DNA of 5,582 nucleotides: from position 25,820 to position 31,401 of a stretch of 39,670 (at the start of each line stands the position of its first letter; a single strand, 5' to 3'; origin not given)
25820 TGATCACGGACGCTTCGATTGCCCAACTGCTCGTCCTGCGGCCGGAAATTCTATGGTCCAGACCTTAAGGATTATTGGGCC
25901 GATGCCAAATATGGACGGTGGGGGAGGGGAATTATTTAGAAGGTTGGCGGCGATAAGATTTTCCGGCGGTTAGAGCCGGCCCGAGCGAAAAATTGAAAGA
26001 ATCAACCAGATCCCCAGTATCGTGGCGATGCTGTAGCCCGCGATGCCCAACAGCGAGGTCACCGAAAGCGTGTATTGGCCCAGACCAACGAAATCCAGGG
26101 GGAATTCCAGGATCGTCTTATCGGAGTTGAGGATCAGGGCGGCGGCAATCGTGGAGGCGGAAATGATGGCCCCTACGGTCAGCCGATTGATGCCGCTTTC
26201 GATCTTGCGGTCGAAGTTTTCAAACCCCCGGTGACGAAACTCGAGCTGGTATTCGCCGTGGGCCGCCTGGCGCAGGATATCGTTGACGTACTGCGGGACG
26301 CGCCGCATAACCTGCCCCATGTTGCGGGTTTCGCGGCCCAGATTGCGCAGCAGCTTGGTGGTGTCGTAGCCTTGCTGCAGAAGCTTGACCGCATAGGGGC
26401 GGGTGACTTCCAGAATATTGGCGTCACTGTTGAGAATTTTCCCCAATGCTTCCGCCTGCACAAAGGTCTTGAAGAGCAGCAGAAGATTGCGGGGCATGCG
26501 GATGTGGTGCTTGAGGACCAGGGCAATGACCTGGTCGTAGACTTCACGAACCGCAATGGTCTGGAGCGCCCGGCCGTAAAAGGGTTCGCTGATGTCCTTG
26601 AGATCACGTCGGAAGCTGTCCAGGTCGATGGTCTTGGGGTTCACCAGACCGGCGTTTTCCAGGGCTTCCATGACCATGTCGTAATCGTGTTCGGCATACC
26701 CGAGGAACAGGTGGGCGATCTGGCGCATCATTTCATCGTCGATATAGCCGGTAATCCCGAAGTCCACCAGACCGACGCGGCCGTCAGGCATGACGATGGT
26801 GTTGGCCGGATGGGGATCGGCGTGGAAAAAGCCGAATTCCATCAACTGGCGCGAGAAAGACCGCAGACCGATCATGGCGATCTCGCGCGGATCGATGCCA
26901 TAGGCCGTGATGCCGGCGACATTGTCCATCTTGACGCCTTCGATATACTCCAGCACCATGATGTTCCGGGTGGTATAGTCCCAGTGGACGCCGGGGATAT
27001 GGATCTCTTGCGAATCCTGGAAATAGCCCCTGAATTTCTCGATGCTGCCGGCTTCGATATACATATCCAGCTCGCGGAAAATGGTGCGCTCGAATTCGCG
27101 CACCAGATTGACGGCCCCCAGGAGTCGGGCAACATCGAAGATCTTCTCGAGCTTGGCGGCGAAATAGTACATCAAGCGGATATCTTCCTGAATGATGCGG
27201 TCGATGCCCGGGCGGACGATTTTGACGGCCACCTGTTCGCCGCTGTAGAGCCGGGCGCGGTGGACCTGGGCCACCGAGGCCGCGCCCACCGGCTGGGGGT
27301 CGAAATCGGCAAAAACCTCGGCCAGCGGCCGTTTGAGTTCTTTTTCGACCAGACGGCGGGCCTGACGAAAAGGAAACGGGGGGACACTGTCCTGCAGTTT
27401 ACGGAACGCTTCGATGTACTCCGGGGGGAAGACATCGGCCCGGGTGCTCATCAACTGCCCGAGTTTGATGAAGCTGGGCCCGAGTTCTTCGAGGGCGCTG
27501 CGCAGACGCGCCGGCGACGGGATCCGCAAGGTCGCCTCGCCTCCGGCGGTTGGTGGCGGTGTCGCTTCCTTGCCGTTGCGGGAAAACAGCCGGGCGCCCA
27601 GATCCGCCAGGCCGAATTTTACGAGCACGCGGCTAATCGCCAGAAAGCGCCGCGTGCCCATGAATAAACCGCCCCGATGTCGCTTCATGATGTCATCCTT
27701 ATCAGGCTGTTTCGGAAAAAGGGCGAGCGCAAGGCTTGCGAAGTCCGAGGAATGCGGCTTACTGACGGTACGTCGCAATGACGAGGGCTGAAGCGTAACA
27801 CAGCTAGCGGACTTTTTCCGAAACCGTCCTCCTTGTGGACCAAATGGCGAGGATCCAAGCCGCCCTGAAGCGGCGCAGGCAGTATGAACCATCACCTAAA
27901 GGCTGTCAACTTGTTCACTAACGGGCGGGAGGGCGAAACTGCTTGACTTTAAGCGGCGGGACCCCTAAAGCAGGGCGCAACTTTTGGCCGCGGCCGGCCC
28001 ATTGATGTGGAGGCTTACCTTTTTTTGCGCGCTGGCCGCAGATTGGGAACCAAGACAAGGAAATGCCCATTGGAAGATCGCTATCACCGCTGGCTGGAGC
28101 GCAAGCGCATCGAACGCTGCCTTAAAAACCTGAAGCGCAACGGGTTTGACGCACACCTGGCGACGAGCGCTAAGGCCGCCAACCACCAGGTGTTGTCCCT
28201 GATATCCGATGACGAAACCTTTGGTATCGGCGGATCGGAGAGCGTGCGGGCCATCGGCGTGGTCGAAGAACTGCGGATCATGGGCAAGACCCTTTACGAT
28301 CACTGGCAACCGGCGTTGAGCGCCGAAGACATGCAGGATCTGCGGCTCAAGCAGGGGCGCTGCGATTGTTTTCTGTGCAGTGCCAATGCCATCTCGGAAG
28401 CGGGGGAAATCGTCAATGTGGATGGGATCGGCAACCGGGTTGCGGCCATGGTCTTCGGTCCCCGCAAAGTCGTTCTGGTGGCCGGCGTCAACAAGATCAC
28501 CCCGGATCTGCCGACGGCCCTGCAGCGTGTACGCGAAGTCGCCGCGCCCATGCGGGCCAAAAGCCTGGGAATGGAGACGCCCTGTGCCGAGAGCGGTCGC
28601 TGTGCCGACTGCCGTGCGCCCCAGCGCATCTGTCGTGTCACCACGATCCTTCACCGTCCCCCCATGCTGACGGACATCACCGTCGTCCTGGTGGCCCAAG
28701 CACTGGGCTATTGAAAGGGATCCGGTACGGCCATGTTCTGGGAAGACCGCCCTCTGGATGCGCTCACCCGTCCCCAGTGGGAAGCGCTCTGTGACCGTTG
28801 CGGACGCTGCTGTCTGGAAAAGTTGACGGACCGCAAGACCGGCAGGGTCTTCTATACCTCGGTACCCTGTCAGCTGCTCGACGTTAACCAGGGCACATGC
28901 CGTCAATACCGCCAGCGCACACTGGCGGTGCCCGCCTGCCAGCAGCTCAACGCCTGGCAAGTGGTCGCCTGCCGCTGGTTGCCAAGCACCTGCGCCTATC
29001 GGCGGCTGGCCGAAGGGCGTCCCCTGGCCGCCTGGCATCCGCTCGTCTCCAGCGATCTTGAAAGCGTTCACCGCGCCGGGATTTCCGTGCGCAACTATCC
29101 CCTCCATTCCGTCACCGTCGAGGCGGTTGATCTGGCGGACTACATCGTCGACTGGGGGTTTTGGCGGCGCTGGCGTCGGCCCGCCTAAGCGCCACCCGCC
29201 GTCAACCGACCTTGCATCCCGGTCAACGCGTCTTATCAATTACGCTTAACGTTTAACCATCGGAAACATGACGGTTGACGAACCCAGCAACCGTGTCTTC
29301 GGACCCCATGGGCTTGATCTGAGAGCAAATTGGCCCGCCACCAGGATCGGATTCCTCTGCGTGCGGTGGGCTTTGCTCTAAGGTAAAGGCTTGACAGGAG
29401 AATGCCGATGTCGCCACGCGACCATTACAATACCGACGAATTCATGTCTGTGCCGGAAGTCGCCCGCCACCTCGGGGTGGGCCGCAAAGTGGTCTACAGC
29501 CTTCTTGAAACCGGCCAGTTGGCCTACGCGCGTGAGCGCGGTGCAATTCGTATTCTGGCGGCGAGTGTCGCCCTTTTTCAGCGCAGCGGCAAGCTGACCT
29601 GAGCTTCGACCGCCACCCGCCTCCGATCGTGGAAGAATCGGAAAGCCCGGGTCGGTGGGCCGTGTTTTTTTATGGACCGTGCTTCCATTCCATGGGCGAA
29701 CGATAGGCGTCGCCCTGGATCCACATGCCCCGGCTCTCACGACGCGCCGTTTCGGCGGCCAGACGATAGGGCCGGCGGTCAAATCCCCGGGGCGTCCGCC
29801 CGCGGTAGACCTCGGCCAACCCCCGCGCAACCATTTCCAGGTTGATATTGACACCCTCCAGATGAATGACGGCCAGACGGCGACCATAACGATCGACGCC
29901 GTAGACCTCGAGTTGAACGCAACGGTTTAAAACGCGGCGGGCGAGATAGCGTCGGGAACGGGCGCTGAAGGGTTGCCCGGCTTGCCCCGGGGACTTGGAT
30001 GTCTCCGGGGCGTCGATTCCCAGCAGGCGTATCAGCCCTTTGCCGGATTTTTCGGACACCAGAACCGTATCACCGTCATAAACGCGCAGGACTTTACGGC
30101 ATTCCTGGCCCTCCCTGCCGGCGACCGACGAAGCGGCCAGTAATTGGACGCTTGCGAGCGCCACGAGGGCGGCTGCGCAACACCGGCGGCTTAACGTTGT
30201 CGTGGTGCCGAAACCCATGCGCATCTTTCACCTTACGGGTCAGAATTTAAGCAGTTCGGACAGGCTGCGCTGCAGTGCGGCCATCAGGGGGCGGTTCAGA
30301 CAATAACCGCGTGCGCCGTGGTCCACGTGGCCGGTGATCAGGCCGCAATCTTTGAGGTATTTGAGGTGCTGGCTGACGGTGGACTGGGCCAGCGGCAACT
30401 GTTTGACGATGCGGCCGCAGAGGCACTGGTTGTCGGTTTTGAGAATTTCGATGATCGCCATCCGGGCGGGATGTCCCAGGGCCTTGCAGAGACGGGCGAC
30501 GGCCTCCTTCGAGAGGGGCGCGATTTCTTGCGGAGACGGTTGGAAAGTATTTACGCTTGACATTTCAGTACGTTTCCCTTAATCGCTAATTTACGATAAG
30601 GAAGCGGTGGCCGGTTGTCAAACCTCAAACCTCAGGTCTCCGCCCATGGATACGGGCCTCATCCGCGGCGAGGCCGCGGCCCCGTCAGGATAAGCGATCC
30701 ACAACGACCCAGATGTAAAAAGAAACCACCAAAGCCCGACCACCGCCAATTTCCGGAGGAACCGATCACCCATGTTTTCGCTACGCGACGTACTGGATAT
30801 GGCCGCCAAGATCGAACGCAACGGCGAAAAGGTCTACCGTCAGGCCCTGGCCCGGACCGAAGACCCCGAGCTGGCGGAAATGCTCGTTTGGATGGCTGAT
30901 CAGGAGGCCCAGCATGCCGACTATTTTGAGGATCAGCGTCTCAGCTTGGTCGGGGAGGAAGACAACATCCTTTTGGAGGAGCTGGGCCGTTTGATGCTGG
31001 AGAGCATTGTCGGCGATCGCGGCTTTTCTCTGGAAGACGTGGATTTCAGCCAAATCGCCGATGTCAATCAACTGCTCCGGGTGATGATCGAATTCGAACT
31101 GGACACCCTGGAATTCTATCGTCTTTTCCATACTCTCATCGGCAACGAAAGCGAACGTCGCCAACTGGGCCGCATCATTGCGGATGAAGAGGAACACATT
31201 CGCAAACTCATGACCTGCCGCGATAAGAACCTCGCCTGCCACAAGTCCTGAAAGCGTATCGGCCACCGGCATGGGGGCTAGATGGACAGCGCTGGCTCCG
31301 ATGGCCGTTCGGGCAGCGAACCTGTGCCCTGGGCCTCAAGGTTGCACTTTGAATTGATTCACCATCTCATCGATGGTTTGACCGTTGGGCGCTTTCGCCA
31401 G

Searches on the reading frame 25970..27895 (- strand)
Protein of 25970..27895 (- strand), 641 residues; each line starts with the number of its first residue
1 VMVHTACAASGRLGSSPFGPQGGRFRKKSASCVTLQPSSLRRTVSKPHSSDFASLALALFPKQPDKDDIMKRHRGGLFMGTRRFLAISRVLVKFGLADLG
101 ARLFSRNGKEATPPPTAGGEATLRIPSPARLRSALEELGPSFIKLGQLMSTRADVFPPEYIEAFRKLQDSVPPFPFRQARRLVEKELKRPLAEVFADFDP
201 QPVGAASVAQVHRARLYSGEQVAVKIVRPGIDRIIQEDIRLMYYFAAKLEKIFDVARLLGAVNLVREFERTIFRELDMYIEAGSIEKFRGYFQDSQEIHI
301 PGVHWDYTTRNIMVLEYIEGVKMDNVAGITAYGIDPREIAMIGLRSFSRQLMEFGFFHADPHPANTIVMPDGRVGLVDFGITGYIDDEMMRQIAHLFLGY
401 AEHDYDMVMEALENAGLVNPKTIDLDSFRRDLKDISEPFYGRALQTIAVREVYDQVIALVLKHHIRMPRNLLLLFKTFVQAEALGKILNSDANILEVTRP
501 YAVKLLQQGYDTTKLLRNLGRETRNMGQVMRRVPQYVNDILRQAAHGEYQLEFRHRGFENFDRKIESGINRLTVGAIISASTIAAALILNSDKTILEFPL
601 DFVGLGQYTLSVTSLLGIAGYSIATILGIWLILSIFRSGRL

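Call 47: search_protein_families(library=pfam, proteins=[window:25970-27895:-], max_evalue=0.00001)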
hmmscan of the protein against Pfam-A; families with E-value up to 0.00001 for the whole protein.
window:25970-27895:- (641 aa): 1 family
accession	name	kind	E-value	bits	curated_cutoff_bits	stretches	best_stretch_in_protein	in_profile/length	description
PF03109.22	ABC1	-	1.7e-75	253.8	22.9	1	166-411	1-243/244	ABC1 atypical kinase-like domain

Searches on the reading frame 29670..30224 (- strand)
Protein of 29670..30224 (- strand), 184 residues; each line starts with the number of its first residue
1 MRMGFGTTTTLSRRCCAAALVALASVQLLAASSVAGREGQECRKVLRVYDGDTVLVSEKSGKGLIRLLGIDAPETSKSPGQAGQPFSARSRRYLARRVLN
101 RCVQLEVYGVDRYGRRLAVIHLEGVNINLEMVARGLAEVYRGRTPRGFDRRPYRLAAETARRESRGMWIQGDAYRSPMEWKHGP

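Call 3: search_protein_families(library=pfam, proteins=[window:29670-30224:-], max_evalue=0.01)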
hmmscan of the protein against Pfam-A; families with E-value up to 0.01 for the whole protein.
window:29670-30224:- (184 aa): 1 family
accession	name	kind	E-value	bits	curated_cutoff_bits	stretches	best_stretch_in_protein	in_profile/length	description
PF00565.23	SNase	-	1.3e-22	80.7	21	1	65-169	2-106/107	Staphylococcal nuclease homologue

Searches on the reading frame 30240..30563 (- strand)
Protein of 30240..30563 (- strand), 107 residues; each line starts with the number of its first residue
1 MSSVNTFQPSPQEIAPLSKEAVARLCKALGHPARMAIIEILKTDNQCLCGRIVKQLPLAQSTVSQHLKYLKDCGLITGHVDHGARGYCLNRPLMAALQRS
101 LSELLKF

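Call 3: search_protein_families(library=pfam, proteins=[window:30240-30563:-], max_evalue=0.01)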
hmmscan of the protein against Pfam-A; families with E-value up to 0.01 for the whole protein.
window:30240-30563:- (107 aa): 4 families
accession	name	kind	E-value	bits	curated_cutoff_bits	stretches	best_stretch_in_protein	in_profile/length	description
PF01022.26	HTH_5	-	5.6e-10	39.4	22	1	32-76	2-45/47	Bacterial regulatory protein, arsR family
PF12840.13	HTH_20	-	3.4e-08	33.8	27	1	29-77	1-49/51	Helix-turn-helix domain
PF12802.13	MarR_2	-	0.00084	19.9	27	1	45-79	18-54/61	MarR family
PF09339.16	HTH_IclR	-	0.0079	16.4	22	0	35-76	6-48/52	IclR helix-turn-helix domain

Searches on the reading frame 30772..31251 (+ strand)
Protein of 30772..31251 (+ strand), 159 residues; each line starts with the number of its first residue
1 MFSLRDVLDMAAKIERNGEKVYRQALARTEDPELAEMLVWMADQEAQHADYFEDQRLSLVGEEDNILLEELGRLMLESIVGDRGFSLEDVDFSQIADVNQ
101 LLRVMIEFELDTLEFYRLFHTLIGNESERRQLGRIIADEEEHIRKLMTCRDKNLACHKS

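Call 3: search_protein_families(library=pfam, proteins=[window:30772-31251:+], max_evalue=0.01)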
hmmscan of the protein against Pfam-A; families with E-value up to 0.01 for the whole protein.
window:30772-31251:+ (159 aa): 5 families
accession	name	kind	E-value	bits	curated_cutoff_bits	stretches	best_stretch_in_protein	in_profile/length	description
PF02915.23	Rubrerythrin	-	4.4e-08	34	22.8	1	6-146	1-133/137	Rubrerythrin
PF13668.12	Ferritin_2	-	4.5e-06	27.3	24.7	1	5-53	85-133/138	Ferritin-like domain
PF00210.30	Ferritin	-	0.0026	18.2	24.5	0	3-55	80-135/142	Ferritin-like domain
PF03232.19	COQ7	-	0.0026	17.9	23.5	0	20-55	19-55/169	Ubiquinone biosynthesis protein COQ7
PF09537.16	DUF2383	-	0.0038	17.8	30.8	0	13-62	11-60/111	Domain of unknown function (DUF2383)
